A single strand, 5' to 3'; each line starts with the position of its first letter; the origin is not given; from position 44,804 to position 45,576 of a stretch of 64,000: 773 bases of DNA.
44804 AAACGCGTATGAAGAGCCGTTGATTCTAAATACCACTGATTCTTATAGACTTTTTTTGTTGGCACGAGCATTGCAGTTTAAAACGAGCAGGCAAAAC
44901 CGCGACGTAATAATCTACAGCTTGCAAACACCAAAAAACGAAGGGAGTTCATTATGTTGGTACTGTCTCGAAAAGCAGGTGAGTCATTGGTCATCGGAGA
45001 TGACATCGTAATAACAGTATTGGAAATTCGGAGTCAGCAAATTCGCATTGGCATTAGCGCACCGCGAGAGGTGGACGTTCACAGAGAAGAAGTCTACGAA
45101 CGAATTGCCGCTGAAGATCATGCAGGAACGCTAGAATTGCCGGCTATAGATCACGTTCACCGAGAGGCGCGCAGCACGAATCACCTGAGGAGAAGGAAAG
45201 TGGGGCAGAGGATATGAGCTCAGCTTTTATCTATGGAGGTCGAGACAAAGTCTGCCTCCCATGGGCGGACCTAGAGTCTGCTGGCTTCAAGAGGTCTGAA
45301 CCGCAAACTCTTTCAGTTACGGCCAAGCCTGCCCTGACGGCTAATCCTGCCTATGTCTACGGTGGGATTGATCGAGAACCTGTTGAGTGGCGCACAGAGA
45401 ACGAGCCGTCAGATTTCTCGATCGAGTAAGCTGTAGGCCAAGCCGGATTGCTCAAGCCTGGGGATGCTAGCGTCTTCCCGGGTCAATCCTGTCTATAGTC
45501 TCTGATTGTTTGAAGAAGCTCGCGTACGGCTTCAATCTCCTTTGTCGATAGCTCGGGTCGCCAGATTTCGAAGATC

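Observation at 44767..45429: Sigma-54 promoter driving an extra, long-tailed CsrA paralog that is translationally coupled to a 71-aa two-repeat protein (candidate new CsrA-partner module)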

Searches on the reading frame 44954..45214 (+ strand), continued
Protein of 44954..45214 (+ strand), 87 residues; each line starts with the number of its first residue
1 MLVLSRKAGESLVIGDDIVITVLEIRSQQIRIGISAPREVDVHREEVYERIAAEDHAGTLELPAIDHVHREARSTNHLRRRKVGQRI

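Call 61: search_protein_families(library=padloc, proteins=[window:44954-45214:+], max_evalue=0.1)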
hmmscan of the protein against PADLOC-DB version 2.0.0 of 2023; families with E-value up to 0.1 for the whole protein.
window:44954-45214:+ (87 aa): 0 families
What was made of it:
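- On Type II toxin-antitoxin or defence systems: No PADLOC hit (call 61).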

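Call 90: predict_structure(alignment_id=A6)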
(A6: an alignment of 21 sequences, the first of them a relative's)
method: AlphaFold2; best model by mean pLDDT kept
length: 87 residues; sequences in the alignment: 21
mean_pLDDT: 71.8   pTM: 0.41
mean pLDDT of the five models: 71.8, 68.8, 65.3, 63.6, 62.6
residues with pLDDT >= 90: 24; 70-90: 31; 50-70: 5; < 50: 27
segments of 3 or more residues with pLDDT < 50: 60-73, 75-87
pLDDT, mean of each block of 10 residues (from residue 1): 85 91 92 89 76 67 46 48 44
secondary structure, 60 per line:
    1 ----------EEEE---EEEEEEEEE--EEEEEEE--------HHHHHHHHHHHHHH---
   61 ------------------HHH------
elements in order: E11-14 E18-26 E29-35 H44-57
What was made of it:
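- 44954..45217 (+): csrA paralog, 87 aa. The CsrA core is residues 1-54 and the variable disordered tail is residues 55-87 (nt 45116-45214). Call 90: AlphaFold2 core pLDDT is 85-92, tail below 50.
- On CsrA/RsmA family (PF02599): The AlphaFold2 monomer shows strands at 11-14, 18-26 and 29-35 and a helix at 44-57, with pLDDT 85-92 (call 90).
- Checked: The tail (residues 55-87) is His/Arg-rich and is predicted disordered (call 90).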

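Call 91: list_cluster_members(proteins=[P0035, P0036, P0037, P0040, P0044, P0047, P0048, P0049, P0054, P0055])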
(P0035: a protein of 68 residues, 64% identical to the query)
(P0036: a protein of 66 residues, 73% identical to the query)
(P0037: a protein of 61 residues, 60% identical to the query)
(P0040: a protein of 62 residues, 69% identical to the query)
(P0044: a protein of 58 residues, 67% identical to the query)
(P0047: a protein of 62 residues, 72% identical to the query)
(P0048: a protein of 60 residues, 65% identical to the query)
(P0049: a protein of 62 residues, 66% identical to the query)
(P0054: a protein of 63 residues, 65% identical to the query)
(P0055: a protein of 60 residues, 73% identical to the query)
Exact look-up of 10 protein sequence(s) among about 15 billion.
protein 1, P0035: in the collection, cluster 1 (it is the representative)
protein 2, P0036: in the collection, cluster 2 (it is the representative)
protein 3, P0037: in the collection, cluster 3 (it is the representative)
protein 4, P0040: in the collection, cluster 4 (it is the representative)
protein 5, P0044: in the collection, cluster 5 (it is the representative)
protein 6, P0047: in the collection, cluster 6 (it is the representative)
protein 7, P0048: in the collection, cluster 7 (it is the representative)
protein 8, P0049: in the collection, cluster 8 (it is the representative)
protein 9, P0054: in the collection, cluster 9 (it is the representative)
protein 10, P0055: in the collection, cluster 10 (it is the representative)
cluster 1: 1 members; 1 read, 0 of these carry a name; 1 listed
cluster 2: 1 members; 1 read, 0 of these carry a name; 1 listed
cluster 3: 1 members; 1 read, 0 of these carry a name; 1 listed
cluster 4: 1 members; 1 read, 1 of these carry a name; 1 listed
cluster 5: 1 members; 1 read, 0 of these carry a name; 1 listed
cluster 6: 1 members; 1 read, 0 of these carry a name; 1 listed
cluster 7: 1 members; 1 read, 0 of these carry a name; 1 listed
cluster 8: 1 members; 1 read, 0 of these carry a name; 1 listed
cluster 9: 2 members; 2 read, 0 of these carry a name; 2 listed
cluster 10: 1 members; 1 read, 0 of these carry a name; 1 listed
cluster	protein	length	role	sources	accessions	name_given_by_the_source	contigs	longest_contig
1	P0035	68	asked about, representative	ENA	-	-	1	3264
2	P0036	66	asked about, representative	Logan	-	-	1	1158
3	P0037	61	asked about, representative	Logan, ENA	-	-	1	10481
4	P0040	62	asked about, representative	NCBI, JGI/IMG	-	carbon storage regulator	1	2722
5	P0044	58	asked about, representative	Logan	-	-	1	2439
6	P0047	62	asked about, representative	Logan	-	-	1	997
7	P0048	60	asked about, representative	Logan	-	-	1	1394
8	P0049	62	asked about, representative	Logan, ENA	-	-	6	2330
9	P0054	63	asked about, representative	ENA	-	-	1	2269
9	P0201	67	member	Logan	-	-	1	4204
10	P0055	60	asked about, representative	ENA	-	-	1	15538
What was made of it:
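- Tried and rejected: Cluster names gave no taxonomy (call 91), so 'extra paralog' remains unverified.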

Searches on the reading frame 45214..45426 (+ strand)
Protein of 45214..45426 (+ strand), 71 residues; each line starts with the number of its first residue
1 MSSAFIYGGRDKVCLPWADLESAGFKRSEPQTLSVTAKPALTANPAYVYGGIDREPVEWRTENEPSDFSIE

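Call 3: search_protein_families(library=pfam, proteins=[window:45214-45426:+], max_evalue=1)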
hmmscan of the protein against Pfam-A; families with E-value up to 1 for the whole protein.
window:45214-45426:+ (71 aa): 0 families

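Call 4: search_protein_families(library=ncbifam, proteins=[window:45214-45426:+], max_evalue=1)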
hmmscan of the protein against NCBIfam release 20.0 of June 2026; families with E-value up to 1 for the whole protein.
window:45214-45426:+ (71 aa): 0 families

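Call 6: find_homologous_proteins(query=window:45214-45426:+, max_evalue=0.01)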
Query window:45214-45426:+ (71 aa): 1 proteins with E <= 0.01 among 1 candidates.
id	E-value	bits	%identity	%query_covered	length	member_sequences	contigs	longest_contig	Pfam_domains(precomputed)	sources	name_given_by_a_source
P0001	1.6e-7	49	44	100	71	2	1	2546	-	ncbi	-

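Call 8: find_encoding_contigs(protein=P0001, flank=10000)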
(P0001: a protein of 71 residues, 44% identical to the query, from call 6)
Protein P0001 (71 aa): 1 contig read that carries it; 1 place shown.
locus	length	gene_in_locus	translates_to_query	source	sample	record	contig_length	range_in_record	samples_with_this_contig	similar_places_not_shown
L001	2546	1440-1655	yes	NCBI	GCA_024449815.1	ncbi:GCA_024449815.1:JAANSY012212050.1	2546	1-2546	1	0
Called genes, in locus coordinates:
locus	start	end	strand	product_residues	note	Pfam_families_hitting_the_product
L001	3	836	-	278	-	?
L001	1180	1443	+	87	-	PF02599:CsrA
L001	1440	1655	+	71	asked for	-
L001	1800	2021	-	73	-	PF12843:QSregVF_b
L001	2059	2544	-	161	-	?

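Call 9: find_encoding_contigs(protein=window:45214-45426:+, flank=10000)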
Protein window:45214-45426:+ (71 aa): no gene with exactly this product is on record in the collection.

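Call 17: find_related_loci(query=A1, collection=genome_contigs, flank=6000)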
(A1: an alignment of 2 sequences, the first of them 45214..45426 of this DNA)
Query A1 (71 aa) in genome_contigs; peptide patterns used: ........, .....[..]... (x = any residue, [..] = any of these).
36 stretches matched a pattern; 1 encode a relative of the query (tblastn E <= 1e-3); 1 distinct loci.
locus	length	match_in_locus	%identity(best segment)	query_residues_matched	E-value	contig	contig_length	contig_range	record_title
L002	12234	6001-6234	33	1-71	2e-7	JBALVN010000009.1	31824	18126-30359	MAG: Halioglobus sp. isolate 5NakV-09 NODE_9_length_31824_cov_29.924780, whole genome shotgun sequence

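Call 23: search_protein_representatives(alignment_id=A1)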
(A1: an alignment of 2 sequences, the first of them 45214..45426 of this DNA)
Query: 2 sequences, 71 profile positions. Proteins with E-value up to 0.001 (for the whole library): 21; up to 1e-10: 3; up to 1e-30: 1. The best 21 are listed.
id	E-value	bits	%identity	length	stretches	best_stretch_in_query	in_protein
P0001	1.1e-39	150.7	-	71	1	1-71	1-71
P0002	3.4e-22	94.6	-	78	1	1-71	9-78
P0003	4.3e-14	68.7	-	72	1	1-71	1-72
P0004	7.9e-10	55.0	-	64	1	1-61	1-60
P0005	1.5e-09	54.1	-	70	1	1-66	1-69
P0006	3.7e-09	52.8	-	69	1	1-63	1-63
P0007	6.1e-09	52.2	-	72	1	1-64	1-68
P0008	8.9e-09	51.6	-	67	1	1-60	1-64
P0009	1.3e-08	51.1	-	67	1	1-61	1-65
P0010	2.7e-08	50.1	-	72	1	1-59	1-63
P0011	3.8e-08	49.6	-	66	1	1-61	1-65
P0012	1.1e-06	44.9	-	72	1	1-62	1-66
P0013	1.7e-06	44.3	-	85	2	45-64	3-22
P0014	4.0e-06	43.1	-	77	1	1-67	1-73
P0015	4.4e-06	43.0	-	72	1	1-60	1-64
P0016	5.6e-06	42.7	-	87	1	1-58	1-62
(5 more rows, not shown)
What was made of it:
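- The profile search finds about 20 representatives (call 23).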

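Call 28: find_related_loci(query=A4, collection=metagenome_contigs, flank=4000)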
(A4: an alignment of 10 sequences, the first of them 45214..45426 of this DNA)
Query A4 (71 aa) in metagenome_contigs; peptide patterns used: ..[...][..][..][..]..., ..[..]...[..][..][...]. (x = any residue, [..] = any of these).
86 stretches matched a pattern; 4 encode a relative of the query (tblastn E <= 1e-3); 4 distinct loci.
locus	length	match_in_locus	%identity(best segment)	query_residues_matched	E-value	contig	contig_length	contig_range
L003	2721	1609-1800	35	1-66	3e-10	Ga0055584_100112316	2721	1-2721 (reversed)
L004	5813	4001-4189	33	1-59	5e-10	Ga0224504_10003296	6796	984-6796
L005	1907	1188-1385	38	1-64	6e-9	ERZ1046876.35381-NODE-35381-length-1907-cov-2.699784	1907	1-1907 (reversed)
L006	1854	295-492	38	1-64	1e-8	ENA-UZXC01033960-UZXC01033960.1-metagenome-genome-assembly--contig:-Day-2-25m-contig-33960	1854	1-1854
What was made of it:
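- Tried and rejected: I repeated it with a 10-sequence subset (call 28).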

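Call 31: find_homologous_proteins(query=A3, max_evalue=0.001)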
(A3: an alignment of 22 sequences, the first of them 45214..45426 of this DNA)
Query A3 (22 sequences) (71 aa, profile of the alignment): 13 proteins with E <= 0.001 among 381 candidates.
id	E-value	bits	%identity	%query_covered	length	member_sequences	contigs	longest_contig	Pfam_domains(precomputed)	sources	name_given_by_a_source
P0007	6.8e-20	89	36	92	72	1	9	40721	-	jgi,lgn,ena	jgi:hypothetical protein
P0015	1.8e-19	88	32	83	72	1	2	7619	-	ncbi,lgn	-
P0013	4.1e-19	86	32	100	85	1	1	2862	-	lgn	-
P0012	6.3e-19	86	38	83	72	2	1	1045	-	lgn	-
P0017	2.6e-18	84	33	83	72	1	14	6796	-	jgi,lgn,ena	-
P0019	9.3e-18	82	35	83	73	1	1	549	-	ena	-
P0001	1.1e-17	82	44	100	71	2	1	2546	-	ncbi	-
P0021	1.8e-17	81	30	83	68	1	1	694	-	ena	-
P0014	6.6e-17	79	36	94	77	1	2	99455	-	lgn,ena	-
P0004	1.3e-16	78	37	83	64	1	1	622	-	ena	-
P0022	1.9e-16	78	41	83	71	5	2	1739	-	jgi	jgi:hypothetical protein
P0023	8.6e-16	76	29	90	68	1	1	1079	-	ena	-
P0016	2.9e-15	74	71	24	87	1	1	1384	-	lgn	-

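Call 32: find_encoding_contigs(protein=P0014, flank=10000, max_places=2)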
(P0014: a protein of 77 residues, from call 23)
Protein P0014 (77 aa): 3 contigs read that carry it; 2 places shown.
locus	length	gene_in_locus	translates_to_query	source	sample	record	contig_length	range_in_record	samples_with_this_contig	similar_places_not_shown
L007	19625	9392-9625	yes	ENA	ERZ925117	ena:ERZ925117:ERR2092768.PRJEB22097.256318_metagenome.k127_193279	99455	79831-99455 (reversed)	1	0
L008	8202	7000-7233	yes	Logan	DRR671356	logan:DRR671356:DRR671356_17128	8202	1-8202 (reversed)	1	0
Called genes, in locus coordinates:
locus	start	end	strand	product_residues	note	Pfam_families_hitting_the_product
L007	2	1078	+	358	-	?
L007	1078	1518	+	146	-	PF13452:FAS1_DH_region, PF22622:MFE-2_hydrat-2_N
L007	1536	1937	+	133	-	PF01575:MaoC_dehydratas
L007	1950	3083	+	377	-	PF02771:Acyl-CoA_dh_N, PF02770:Acyl-CoA_dh_M, PF00441:Acyl-CoA_dh_1, PF08028:Acyl-CoA_dh_2, PF22924:ACOX_C_alpha1 (weak)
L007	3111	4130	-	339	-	PF12625:Arabinose_bd, PF00165:HTH_AraC (faint), PF12833:HTH_18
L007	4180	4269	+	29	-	-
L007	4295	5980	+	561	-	PF00501:AMP-binding, PF23562:AMP-binding_C_3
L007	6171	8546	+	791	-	PF07715:Plug, PF00593:TonB_dep_Rec_b-barrel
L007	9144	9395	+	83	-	PF02599:CsrA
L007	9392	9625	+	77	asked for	-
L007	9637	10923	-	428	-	PF00083:Sugar_tr, PF07690:MFS_1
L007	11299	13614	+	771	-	PF07715:Plug, PF00593:TonB_dep_Rec_b-barrel, PF25183:OMP_b-brl_4 (weak)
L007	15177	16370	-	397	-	PF06742:DUF1214 (weak), PF06863:DUF1254 (faint)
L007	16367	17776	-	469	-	PF00884:Sulfatase, PF16347:SGSH_C (weak)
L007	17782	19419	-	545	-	PF00884:Sulfatase, PF16347:SGSH_C, PF03174:CHB_HEX_C (weak)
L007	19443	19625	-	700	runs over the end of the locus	PF12228:DUF3604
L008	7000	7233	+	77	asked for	-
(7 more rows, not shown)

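Call 33: find_encoding_contigs(protein=P0007, flank=10000, max_places=3)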
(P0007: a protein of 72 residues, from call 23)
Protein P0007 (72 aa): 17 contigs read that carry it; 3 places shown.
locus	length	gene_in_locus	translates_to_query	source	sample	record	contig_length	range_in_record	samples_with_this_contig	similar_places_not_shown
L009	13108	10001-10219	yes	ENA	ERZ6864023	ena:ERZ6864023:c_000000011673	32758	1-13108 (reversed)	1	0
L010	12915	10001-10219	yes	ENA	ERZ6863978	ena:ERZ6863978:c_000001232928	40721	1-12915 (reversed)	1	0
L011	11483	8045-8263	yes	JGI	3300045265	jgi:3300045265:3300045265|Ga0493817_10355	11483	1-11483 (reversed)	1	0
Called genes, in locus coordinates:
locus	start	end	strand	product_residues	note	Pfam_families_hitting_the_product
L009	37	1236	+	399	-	PF00355:Rieske, PF00848:Ring_hydroxyl_A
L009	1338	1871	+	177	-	PF10604:Polyketide_cyc2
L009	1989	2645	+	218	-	PF01243:PNPOx_N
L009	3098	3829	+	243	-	PF04333:MlaA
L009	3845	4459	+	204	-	PF05494:MlaC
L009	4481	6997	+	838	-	PF03176:MMPL, PF12349:Sterol-sensing (weak), PF03176:MMPL, PF02460:Patched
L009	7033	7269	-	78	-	-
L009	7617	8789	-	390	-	PF05721:PhyH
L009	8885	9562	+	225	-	PF00440:TetR_N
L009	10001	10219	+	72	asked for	-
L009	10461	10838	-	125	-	-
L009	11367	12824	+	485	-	PF13428:TPR_14 (faint), PF13431:TPR_17 (faint), PF13174:TPR_6 (faint), PF13432:TPR_16 (weak), PF00515:TPR_1 (weak), PF07719:TPR_2, PF13424:TPR_12 (weak), PF13414:TPR_11 (weak), +3 more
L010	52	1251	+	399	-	PF00355:Rieske, PF00848:Ring_hydroxyl_A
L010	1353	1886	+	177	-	PF10604:Polyketide_cyc2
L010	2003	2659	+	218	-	PF01243:PNPOx_N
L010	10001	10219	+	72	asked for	-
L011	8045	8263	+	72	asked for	-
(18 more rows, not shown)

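Call 34: find_encoding_contigs(protein=P0015, flank=10000, max_places=2)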
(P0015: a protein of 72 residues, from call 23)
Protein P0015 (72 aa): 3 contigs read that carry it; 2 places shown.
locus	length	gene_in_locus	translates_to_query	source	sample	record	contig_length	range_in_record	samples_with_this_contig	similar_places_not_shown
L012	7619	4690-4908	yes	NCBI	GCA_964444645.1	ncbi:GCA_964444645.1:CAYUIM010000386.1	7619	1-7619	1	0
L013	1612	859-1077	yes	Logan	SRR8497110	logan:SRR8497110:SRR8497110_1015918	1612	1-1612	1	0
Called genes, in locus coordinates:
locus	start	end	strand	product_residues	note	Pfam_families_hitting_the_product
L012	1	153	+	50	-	?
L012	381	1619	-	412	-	PF03435:Sacchrp_dh_NADP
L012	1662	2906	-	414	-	PF05977:MFS_3, PF07690:MFS_1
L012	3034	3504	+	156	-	PF10517:DM13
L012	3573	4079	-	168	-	PF12973:Cupin_7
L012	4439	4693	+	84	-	PF02599:CsrA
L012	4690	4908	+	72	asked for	-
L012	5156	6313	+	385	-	PF00144:Beta-lactamase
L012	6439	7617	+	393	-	?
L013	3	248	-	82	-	?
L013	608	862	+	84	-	PF02599:CsrA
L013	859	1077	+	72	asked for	-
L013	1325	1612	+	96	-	?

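Call 55: predict_structure(alignment_id=A5)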
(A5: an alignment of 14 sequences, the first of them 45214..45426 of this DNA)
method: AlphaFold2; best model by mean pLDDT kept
length: 71 residues; sequences in the alignment: 14
mean_pLDDT: 58.5   pTM: 0.18
mean pLDDT of the five models: 58.5, 57.5, 56.1, 51.9, 45.7
residues with pLDDT >= 90: 0; 70-90: 7; 50-70: 56; < 50: 8
segments of 3 or more residues with pLDDT < 50: none
pLDDT, mean of each block of 10 residues (from residue 1): 58 60 53 52 53 71 63 55
secondary structure, 60 per line:
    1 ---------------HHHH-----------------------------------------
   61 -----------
elements in order: H16-19
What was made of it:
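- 45214..45429 (+): Small ORF of 71 aa, the founding member seen here of a two-motif disordered protein family. Call 55: mean pLDDT 58 and no secondary structure.
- The small protein is predicted disordered (call 55).
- Tried and rejected: Because the AlphaFold2 model is disordered (call 55), I did not run a fold search, which would have been meaningless.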

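Call 59: search_solved_structures(query=A3, max_evalue=10)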
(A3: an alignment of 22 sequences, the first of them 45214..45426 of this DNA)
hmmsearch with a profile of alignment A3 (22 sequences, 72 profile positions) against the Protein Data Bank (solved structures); distinct sequences matched with E-value up to 10: 0.

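Call 60: search_protein_families(library=phrogs, proteins=[window:45214-45426:+, P0007, P0014], max_evalue=0.1)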
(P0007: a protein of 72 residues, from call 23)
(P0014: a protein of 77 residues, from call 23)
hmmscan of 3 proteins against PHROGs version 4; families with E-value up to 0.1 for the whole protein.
window:45214-45426:+ (71 aa): 0 families

P0007 (72 aa): 0 families

P0014 (77 aa): 0 families

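Call 61: search_protein_families(library=padloc, proteins=[window:45214-45426:+, P0007, P0014], max_evalue=0.1)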
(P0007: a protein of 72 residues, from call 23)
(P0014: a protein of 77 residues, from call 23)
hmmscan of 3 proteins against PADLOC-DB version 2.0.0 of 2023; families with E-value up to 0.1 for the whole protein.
window:45214-45426:+ (71 aa): 0 families

P0007 (72 aa): 0 families

P0014 (77 aa): 0 families
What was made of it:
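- It matches no known family or structure (calls 3, 4, 59, 60, 61).
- Tried and rejected: Pfam, NCBIfam, PDB sequence profile, PHROGs and PADLOC gave nothing (calls 3, 4, 59, 60, 61).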

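Call 70: find_related_loci(query=A4, collection=viral_contigs, flank=4000)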
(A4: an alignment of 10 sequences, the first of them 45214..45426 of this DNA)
Query A4 (71 aa) in viral_contigs; peptide patterns used: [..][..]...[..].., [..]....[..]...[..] (x = any residue, [..] = any of these).
19 stretches matched a pattern, but none encodes a relative of the query by tblastn (E <= 1e-3).
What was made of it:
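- There are no hits in viral contigs or in defence-system models (calls 61, 70).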

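Call 75: list_cluster_members(proteins=[L003:1361-1609:+, L004:3771-4001:+, L005:940-1188:+, L007:9144-9392:+, L012:4439-4690:+, L009:8885-9559:+, L009:4481-6994:+, L012:5156-6310:+, L007:6171-8543:+, P0028])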
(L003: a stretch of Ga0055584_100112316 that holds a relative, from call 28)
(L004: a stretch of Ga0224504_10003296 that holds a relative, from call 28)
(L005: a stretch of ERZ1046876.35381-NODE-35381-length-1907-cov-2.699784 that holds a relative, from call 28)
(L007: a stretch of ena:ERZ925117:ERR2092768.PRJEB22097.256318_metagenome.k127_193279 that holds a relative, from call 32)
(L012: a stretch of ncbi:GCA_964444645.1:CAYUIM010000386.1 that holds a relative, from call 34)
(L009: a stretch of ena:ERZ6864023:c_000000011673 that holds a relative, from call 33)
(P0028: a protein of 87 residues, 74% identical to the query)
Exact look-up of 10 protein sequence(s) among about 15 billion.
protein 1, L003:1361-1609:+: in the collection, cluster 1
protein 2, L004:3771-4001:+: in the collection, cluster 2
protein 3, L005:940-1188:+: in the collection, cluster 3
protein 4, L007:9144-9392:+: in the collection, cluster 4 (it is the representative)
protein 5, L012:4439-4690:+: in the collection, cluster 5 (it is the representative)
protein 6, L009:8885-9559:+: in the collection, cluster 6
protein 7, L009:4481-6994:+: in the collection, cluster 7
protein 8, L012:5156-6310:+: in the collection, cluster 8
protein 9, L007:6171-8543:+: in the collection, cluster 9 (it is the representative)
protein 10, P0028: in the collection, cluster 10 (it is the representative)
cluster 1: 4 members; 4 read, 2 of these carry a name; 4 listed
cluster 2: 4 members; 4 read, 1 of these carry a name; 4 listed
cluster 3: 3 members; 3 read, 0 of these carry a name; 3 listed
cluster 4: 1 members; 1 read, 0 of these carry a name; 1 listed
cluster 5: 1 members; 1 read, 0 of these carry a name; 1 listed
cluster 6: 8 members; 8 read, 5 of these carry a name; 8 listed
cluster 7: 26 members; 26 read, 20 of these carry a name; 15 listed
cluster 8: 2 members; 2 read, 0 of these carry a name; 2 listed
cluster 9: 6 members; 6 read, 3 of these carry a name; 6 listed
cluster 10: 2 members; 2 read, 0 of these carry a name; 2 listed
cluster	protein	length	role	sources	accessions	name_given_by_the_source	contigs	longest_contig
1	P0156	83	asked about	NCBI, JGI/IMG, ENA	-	carbon storage regulator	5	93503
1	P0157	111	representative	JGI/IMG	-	-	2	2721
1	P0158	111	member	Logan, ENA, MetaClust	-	\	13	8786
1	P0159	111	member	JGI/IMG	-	-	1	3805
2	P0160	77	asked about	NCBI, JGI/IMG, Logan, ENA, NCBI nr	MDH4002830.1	MAG: carbon storage regulator CsrA [Xanthomonadales bacterium] | carbon storage regulator CsrA [Xanthomonadales bacterium]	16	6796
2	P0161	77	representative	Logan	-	-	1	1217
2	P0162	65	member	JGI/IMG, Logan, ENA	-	-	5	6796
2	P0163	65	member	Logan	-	-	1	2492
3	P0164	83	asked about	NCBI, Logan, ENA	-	-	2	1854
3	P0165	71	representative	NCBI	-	-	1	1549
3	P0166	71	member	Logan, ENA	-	-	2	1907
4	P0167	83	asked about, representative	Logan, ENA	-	-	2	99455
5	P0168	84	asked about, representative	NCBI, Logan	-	-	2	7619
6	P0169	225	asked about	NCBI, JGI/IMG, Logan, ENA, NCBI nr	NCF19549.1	MAG: TetR family transcriptional regulator [Haliea sp.] | AcrR family transcriptional regulator | TetR family transcriptional regulator [Haliea sp.]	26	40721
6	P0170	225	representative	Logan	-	-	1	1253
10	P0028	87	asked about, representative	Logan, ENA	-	-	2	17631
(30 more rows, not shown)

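Call 86: find_encoding_contigs(protein=P0022, flank=3000, max_places=2)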
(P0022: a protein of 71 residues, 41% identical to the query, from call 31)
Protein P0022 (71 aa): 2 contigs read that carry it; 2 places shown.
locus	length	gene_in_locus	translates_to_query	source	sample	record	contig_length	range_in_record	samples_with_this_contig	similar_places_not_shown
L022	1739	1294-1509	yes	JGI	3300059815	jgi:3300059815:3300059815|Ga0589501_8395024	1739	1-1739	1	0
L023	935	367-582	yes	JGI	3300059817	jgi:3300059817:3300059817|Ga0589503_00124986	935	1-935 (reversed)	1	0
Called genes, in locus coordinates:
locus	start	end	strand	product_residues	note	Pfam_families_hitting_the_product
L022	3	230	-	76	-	?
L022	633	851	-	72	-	-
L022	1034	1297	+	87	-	PF02599:CsrA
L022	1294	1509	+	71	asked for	-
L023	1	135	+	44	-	?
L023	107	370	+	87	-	PF02599:CsrA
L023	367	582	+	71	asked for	-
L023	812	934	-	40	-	?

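Call 87: find_encoding_contigs(protein=P0016, flank=3000, max_places=2)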
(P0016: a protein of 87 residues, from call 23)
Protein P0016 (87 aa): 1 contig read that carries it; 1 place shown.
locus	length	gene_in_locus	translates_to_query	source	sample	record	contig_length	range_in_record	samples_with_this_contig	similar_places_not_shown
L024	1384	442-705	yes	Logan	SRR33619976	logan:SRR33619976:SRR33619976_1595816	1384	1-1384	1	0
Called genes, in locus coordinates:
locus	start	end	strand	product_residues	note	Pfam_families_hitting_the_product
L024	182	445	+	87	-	PF02599:CsrA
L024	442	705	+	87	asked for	-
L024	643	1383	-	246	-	?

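Call 88: find_encoding_contigs(protein=P0023, flank=3000, max_places=2)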
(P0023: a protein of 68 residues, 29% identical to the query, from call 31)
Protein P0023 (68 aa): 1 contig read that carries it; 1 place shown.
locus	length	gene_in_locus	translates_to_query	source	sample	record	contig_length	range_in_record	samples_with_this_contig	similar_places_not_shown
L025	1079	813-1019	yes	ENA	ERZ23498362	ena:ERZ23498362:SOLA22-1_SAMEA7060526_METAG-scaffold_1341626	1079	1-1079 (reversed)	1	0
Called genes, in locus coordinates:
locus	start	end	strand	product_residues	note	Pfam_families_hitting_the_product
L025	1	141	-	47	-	?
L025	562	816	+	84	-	PF02599:CsrA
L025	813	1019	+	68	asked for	-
